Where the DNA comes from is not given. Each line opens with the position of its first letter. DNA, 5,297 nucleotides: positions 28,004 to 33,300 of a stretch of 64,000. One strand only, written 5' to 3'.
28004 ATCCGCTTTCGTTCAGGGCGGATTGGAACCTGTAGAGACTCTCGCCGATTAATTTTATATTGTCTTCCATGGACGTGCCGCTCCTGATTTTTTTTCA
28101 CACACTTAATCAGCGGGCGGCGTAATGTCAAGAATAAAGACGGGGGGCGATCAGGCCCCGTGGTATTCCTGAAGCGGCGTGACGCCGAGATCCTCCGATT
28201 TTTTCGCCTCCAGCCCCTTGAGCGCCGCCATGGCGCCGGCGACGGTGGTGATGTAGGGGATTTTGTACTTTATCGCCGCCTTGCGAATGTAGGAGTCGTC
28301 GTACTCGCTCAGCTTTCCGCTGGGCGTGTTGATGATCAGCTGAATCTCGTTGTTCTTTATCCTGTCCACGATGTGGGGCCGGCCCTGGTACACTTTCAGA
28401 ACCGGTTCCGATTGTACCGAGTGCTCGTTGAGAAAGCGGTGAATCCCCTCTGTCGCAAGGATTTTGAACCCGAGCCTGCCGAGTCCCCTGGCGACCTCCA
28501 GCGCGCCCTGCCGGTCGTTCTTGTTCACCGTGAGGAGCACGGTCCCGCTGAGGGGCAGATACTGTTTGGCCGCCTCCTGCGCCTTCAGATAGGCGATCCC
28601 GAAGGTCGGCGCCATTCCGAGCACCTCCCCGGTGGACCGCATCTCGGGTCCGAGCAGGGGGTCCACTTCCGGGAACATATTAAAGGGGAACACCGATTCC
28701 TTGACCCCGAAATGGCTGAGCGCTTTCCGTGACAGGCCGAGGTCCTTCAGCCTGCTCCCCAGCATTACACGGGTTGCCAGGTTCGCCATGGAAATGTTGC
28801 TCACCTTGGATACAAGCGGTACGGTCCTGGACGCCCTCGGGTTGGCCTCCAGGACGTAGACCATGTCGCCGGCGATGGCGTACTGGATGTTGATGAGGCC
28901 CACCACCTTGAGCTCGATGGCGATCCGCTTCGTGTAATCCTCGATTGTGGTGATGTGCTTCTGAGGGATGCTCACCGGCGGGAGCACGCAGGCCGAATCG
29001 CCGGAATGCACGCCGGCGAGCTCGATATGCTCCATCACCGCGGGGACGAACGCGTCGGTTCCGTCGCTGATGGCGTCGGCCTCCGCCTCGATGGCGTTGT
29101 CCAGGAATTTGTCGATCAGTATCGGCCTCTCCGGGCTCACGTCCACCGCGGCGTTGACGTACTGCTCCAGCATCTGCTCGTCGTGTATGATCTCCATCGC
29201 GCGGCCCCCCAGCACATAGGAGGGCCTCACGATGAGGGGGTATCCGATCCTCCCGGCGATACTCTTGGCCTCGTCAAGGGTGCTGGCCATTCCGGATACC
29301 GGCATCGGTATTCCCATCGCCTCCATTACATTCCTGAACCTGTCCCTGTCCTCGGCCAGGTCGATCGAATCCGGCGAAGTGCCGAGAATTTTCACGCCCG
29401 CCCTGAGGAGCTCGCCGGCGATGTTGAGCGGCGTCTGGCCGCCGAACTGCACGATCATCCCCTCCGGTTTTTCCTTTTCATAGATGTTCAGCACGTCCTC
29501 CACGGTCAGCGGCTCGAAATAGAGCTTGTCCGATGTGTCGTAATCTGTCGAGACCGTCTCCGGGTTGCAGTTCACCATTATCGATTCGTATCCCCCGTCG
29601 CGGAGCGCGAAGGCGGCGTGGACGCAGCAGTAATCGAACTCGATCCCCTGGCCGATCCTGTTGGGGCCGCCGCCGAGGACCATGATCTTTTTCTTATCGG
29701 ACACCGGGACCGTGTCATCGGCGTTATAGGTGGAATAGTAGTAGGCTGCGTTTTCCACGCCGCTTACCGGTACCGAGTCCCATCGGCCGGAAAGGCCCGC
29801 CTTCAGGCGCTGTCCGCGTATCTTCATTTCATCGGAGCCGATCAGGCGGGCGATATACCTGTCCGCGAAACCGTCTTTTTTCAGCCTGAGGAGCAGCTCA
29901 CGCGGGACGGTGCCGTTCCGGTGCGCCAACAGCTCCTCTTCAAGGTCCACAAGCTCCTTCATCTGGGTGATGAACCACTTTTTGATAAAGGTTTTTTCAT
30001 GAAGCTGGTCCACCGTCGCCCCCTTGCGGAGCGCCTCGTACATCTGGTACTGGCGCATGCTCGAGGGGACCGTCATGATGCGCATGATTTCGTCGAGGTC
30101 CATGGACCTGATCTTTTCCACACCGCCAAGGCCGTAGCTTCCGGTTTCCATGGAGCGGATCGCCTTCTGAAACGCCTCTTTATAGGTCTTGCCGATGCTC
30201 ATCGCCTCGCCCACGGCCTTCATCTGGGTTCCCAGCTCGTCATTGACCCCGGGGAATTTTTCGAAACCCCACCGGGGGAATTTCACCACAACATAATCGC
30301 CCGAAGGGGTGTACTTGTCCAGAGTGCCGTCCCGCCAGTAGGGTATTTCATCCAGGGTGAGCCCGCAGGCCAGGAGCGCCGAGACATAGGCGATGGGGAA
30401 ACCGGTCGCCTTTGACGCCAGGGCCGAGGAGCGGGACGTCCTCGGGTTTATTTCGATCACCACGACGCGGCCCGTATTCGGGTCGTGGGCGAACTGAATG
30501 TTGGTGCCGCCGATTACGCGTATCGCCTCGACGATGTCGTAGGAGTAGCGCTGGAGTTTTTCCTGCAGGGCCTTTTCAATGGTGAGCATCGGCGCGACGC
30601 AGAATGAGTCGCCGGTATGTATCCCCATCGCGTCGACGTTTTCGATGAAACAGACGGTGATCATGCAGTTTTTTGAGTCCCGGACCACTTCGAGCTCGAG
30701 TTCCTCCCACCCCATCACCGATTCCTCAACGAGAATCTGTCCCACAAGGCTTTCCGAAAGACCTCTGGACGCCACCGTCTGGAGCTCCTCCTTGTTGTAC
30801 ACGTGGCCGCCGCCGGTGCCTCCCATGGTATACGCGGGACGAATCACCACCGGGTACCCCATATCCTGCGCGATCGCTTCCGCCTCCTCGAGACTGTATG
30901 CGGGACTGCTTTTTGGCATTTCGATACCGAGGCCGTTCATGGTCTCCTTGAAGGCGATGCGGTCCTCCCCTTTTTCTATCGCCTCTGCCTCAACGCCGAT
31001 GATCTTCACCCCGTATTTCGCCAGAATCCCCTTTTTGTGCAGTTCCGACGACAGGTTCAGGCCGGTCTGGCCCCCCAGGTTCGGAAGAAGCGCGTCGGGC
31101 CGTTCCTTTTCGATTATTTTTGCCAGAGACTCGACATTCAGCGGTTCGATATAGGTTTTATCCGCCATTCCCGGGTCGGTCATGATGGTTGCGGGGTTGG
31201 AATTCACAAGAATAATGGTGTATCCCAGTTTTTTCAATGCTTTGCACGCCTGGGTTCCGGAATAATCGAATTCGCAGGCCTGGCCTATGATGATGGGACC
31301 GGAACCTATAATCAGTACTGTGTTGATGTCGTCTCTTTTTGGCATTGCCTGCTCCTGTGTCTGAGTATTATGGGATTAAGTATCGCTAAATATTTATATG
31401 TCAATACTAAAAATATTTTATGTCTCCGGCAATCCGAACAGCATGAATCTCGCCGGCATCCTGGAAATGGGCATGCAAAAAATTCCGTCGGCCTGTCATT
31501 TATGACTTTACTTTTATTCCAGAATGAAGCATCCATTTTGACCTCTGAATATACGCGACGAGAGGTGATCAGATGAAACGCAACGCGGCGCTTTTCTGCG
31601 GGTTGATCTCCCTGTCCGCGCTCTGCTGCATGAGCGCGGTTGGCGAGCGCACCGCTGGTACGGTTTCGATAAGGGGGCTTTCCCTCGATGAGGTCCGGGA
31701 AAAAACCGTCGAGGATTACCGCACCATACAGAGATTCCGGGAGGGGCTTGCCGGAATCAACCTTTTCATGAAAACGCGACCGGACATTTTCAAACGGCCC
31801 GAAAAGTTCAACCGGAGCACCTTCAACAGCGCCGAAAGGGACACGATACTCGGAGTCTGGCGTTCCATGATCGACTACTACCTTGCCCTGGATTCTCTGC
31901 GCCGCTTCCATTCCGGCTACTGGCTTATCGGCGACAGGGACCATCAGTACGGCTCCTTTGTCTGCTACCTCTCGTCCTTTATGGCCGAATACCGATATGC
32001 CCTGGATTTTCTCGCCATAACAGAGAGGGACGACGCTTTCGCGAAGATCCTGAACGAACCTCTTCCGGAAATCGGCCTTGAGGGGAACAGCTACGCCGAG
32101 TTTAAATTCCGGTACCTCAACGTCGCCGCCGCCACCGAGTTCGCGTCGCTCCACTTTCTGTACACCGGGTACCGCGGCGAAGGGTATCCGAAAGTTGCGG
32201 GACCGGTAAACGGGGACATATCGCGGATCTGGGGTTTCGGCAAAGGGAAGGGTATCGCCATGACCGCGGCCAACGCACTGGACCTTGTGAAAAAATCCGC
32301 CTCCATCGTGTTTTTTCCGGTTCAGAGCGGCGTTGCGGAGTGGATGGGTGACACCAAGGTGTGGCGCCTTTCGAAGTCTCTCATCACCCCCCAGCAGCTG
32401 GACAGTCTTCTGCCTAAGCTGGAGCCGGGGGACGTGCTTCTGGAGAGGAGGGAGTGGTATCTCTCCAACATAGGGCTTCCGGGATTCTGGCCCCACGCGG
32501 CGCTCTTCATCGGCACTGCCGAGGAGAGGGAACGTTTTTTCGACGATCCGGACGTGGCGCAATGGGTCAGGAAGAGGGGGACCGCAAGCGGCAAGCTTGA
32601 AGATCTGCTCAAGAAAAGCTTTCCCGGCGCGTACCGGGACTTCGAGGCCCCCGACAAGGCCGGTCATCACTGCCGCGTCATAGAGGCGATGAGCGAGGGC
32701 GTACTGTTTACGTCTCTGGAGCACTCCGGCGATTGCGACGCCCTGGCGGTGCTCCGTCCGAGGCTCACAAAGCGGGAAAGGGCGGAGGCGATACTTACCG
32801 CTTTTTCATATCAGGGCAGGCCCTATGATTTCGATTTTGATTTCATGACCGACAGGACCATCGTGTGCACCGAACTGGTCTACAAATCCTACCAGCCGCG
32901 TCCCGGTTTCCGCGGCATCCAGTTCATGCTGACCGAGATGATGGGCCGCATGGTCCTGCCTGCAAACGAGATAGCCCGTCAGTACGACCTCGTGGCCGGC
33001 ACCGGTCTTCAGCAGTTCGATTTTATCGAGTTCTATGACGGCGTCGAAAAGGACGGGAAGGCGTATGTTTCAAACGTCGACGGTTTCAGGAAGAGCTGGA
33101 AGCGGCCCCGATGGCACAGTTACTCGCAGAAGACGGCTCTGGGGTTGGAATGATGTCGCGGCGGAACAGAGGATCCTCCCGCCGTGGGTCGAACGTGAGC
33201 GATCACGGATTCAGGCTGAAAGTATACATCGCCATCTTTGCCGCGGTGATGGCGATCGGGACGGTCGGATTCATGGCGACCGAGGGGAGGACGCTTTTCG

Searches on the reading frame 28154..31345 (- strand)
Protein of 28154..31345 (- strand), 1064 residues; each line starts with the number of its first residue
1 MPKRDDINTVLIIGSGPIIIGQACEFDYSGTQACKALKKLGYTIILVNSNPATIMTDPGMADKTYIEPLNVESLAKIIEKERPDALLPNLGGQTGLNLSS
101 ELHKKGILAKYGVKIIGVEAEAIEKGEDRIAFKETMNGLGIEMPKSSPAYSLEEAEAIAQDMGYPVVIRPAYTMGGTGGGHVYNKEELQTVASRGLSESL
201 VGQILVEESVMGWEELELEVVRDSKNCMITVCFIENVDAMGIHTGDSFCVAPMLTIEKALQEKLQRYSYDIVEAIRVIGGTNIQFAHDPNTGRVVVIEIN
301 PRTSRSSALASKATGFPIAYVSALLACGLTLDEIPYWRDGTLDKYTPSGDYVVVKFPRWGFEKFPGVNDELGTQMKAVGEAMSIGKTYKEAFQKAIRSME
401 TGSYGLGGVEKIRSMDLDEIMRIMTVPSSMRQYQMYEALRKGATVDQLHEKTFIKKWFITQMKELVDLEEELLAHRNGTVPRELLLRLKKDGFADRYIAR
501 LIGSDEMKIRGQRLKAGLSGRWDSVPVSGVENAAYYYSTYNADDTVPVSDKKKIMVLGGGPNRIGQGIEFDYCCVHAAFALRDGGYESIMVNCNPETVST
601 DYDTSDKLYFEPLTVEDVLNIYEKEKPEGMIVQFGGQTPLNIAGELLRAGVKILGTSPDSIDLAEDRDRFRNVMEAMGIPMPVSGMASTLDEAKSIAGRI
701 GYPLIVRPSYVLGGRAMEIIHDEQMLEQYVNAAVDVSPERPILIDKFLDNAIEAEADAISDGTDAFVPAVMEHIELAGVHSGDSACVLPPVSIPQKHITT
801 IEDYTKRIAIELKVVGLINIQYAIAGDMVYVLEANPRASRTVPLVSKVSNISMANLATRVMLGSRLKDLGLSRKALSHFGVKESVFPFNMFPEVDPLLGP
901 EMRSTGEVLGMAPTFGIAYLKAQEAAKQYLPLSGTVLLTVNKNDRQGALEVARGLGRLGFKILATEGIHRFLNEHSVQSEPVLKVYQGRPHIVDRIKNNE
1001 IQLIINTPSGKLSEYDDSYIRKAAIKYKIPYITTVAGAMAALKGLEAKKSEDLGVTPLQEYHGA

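Call 14: search_protein_families(library=pfam, proteins=[window:28154-31345:-])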
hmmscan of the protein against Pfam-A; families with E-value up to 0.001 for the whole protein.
window:28154-31345:- (1064 aa): 11 families
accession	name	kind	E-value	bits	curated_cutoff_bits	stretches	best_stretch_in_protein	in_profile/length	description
PF25596.1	CPSase_L_D1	-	4.7e-102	336.6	27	2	550-662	1-117/118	Carbamoyl phosphate synthase preATP-grasp domain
PF02786.22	CPSase_L_D2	-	4e-92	307.9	19.8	2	128-333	1-210/211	Carbamoyl-phosphate synthase L chain, ATP binding domain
PF02787.25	CPSase_L_D3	-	2.5e-23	82.3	26.6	1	425-501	4-79/80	Carbamoyl-phosphate synthetase large chain, oligomerisation domain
PF02222.28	ATP-grasp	-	2.2e-21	76.7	27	2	136-304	3-164/179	ATP-grasp domain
PF02142.27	MGS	-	1.1e-20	73.9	24.1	1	948-1033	2-94/94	MGS-like domain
PF07478.18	Dala_Dala_lig_C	-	1.9e-12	47.6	24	1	153-301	26-174/204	D-ala D-ala ligase C-terminus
PF15632.11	ATPgrasp_Ter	-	2.2e-09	37.6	29.1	1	800-864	48-111/131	ATP-grasp in the biosynthetic pathway with Ter operon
PF02655.19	ATP-grasp_3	-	1.1e-08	35.8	23.2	0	128-303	3-157/160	ATP-grasp domain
PF13549.11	ATP-grasp_5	-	3.7e-08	33.4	27.6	0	670-706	15-51/221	ATP-grasp domain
PF01071.24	GARS_A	-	8.2e-06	26.2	27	0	133-230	7-108/194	Phosphoribosylglycinamide synthetase, ATP-grasp (A) domain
PF08442.15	ATP-grasp_2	-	2.2e-05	24.6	29.5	0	133-218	8-109/202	ATP-grasp domain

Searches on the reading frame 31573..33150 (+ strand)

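Call 14: search_protein_families(library=pfam, proteins=[window:31573-33150:+])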
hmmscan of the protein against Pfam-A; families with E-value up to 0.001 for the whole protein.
window:31573-33150:+ (526 aa): 1 family
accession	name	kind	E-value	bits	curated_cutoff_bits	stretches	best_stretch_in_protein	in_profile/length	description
PF05708.18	Peptidase_C92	-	5.9e-12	46.4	27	1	283-462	2-136/166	Permuted papain-like amidase enzyme, YaeF/YiiX, C92 family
